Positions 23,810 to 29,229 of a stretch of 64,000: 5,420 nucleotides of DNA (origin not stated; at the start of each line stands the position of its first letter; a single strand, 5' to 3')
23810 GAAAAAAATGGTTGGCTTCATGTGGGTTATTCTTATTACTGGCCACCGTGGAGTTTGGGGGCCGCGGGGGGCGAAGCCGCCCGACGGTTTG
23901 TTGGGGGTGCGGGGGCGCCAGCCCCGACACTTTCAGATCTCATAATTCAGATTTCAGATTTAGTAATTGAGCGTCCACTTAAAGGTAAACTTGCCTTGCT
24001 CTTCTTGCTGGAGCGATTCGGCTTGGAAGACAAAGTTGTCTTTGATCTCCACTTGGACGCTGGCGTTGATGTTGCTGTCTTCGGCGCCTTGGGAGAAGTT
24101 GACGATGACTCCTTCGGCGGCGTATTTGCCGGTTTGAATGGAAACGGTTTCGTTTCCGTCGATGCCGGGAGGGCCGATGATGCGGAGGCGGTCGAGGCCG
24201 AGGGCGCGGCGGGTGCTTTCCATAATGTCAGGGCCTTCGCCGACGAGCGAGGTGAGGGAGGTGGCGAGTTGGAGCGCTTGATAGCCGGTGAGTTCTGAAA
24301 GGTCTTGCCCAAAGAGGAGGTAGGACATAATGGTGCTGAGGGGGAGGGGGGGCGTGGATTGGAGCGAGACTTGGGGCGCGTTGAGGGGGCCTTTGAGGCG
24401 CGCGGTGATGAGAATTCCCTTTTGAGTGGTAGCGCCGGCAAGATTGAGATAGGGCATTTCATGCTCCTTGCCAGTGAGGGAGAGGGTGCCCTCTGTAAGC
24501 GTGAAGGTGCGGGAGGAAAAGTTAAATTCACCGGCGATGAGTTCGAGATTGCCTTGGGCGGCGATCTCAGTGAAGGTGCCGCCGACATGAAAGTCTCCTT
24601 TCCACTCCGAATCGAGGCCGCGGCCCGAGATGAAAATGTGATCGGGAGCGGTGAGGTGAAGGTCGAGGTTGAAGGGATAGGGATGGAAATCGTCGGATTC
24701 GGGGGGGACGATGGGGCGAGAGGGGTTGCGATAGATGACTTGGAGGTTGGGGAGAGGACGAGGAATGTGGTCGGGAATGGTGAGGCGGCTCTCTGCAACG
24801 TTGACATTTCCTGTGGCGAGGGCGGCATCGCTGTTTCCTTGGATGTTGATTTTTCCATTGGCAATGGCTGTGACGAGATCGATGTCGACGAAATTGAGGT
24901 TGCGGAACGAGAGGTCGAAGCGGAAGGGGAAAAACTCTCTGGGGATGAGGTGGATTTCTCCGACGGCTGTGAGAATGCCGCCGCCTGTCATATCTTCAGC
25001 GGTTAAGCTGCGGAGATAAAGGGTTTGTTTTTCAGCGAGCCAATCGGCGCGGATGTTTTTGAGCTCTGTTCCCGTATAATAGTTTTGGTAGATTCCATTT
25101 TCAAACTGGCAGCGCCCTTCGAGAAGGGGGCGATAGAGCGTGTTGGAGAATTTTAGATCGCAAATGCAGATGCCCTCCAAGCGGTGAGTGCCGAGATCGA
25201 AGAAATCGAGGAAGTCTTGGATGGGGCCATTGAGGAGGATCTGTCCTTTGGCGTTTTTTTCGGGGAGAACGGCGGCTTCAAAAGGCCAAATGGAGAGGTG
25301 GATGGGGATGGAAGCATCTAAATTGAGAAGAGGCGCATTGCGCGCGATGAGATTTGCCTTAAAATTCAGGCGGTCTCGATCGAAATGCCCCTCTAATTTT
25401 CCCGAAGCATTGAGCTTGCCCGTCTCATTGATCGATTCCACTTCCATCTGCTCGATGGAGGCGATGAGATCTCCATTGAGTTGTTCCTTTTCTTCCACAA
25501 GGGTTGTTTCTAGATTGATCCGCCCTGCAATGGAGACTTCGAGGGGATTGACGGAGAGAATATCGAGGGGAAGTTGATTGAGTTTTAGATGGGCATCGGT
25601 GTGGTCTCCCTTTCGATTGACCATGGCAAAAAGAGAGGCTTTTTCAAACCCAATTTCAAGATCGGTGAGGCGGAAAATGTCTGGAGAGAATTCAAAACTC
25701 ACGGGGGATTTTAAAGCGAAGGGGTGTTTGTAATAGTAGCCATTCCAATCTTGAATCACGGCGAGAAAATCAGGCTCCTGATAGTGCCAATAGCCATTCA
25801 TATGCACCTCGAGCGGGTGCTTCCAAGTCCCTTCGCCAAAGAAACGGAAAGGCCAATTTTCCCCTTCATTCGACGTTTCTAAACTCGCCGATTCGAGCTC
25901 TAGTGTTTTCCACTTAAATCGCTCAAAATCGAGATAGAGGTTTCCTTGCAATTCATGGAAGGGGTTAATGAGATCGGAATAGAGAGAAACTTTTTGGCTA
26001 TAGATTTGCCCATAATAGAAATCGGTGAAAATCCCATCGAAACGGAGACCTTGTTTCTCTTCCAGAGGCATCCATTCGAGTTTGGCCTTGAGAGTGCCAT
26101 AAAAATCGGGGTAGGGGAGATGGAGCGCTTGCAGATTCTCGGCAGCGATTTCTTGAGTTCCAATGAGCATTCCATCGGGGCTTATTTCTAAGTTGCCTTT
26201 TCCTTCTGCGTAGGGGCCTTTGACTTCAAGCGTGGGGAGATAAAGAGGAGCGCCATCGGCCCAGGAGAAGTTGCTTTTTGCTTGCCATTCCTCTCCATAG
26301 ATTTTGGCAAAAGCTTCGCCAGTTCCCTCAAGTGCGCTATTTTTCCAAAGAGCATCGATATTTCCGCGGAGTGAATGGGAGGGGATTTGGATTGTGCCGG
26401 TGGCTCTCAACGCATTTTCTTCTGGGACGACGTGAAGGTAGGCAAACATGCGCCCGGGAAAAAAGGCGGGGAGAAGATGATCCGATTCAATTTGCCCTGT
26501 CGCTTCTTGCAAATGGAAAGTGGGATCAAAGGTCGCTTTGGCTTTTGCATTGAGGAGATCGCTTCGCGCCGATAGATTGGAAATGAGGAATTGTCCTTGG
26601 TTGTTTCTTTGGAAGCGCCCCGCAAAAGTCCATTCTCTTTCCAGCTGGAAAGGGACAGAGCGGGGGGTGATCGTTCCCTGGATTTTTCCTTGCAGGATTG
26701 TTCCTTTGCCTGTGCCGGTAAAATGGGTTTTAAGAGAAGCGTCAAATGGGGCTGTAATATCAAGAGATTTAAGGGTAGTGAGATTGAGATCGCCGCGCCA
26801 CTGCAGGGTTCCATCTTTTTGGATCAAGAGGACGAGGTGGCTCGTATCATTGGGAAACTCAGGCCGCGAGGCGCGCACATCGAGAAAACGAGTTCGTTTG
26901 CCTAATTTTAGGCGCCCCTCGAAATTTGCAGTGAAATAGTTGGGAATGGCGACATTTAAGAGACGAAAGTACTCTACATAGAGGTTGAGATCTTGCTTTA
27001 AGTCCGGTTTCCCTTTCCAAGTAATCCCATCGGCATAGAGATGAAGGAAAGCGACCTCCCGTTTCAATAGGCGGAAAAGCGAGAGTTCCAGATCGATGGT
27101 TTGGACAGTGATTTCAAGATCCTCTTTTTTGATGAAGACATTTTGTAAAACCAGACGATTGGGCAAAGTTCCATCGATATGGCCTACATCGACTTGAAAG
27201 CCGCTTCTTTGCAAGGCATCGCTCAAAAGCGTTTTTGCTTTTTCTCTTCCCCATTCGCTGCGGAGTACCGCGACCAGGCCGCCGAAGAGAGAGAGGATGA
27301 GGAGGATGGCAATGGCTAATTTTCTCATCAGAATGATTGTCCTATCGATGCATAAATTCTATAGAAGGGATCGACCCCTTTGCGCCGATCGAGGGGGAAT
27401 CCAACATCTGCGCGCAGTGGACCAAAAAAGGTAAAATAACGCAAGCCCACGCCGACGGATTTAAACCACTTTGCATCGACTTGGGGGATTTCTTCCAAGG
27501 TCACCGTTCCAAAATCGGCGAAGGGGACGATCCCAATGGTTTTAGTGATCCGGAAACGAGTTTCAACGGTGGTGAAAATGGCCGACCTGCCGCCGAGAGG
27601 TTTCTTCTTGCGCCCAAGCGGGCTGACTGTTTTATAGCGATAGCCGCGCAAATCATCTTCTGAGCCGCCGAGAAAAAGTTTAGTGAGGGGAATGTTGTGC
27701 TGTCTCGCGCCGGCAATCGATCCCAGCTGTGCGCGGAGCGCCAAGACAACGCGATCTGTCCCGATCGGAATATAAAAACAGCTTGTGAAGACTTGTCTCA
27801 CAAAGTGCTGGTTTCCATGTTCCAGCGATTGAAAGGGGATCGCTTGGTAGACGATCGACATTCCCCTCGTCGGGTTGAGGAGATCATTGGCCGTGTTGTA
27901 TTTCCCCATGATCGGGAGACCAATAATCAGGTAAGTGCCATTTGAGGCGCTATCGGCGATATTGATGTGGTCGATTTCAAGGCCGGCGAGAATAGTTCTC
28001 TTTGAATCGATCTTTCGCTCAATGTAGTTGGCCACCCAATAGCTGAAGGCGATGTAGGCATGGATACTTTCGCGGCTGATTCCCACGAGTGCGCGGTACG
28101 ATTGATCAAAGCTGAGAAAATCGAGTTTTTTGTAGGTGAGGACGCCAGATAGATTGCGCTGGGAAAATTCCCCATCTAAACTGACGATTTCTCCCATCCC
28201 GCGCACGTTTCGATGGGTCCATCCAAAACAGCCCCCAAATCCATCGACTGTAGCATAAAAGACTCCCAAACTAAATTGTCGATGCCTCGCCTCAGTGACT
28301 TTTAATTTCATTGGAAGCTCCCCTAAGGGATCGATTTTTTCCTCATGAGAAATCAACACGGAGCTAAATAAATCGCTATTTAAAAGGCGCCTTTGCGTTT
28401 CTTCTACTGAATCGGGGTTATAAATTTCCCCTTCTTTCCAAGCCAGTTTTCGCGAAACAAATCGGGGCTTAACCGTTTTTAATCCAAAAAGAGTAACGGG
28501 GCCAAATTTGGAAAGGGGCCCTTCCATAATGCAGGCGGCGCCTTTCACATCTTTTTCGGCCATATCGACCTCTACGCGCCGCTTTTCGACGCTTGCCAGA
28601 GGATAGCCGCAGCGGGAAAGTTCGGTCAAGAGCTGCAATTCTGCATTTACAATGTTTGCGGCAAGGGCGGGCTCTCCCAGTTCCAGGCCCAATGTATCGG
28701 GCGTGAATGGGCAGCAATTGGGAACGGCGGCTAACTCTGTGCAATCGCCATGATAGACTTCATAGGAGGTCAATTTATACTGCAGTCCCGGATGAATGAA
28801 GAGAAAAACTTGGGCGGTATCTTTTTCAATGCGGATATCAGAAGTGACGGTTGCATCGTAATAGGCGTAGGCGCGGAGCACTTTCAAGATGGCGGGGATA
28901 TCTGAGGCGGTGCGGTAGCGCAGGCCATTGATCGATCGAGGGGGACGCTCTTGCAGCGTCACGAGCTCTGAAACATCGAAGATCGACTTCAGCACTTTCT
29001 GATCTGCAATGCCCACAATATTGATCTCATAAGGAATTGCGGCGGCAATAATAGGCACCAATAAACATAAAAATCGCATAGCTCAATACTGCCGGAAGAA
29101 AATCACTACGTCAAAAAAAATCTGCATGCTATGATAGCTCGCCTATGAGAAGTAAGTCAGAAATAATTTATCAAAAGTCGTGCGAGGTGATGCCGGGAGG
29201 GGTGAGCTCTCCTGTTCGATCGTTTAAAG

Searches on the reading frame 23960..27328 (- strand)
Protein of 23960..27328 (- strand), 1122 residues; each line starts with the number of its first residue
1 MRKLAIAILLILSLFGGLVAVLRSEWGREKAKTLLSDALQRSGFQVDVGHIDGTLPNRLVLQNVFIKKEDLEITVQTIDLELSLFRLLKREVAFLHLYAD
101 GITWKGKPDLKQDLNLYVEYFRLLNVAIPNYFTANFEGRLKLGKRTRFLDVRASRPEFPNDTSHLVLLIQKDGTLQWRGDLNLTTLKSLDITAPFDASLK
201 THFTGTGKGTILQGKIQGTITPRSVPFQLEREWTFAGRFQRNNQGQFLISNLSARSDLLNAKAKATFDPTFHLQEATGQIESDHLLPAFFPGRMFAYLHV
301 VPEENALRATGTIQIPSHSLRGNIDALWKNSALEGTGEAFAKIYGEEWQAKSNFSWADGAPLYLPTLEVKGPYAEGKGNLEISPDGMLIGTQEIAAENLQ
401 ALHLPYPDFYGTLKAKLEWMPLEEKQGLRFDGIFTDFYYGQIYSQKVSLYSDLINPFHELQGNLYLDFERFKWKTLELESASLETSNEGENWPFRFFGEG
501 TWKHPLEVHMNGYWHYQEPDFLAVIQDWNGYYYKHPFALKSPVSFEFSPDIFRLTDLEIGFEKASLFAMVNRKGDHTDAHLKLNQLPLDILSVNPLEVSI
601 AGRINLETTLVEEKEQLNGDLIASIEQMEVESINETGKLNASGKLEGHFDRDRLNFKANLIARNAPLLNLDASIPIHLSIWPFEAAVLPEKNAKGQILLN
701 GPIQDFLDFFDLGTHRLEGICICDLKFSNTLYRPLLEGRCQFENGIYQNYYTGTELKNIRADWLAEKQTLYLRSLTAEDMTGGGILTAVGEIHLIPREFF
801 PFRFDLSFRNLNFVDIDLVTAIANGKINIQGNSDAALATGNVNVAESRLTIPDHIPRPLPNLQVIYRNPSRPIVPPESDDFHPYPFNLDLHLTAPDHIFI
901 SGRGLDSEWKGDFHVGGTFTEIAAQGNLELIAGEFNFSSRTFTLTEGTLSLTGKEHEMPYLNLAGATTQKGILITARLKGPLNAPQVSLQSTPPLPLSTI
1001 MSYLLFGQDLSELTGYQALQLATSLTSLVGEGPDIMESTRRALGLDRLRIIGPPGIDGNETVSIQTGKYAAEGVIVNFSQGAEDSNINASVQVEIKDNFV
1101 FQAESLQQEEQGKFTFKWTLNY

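Call 67: search_protein_families(library=pfam, proteins=[window:23960-27328:-])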
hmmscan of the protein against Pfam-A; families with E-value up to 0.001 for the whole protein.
window:23960-27328:- (1122 aa): 1 family
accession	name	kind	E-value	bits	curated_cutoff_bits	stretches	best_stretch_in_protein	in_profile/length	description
PF04357.19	TamB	-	2.2e-45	156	22.4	1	777-1121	5-380/381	TamB, inner membrane protein subunit of TAM complex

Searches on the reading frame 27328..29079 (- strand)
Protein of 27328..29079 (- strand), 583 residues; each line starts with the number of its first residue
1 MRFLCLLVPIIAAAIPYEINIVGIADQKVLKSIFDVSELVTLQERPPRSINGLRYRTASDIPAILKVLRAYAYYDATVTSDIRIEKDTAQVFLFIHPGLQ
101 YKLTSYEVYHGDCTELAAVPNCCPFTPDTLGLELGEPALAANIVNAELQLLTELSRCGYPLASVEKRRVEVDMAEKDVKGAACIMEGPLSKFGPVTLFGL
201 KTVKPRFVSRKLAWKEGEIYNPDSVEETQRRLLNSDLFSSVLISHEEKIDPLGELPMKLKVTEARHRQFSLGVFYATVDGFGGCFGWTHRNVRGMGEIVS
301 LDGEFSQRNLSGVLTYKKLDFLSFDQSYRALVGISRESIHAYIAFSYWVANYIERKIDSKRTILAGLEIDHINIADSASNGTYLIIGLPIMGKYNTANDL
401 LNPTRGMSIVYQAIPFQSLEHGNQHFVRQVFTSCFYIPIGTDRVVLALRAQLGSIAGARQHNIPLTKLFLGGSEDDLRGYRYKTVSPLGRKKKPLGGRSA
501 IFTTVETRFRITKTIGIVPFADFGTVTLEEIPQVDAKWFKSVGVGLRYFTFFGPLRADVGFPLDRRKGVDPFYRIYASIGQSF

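Call 67: search_protein_families(library=pfam, proteins=[window:27328-29079:-])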
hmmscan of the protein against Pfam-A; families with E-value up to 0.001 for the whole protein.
window:27328-29079:- (583 aa): 2 families
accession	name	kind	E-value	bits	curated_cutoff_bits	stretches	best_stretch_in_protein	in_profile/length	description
PF01103.29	Omp85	-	1.7e-35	123.5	24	1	291-583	1-325/325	Omp85 superfamily domain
PF07244.20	POTRA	-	8.8e-09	36.4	21.3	1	191-245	2-63/79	Surface antigen variable number repeat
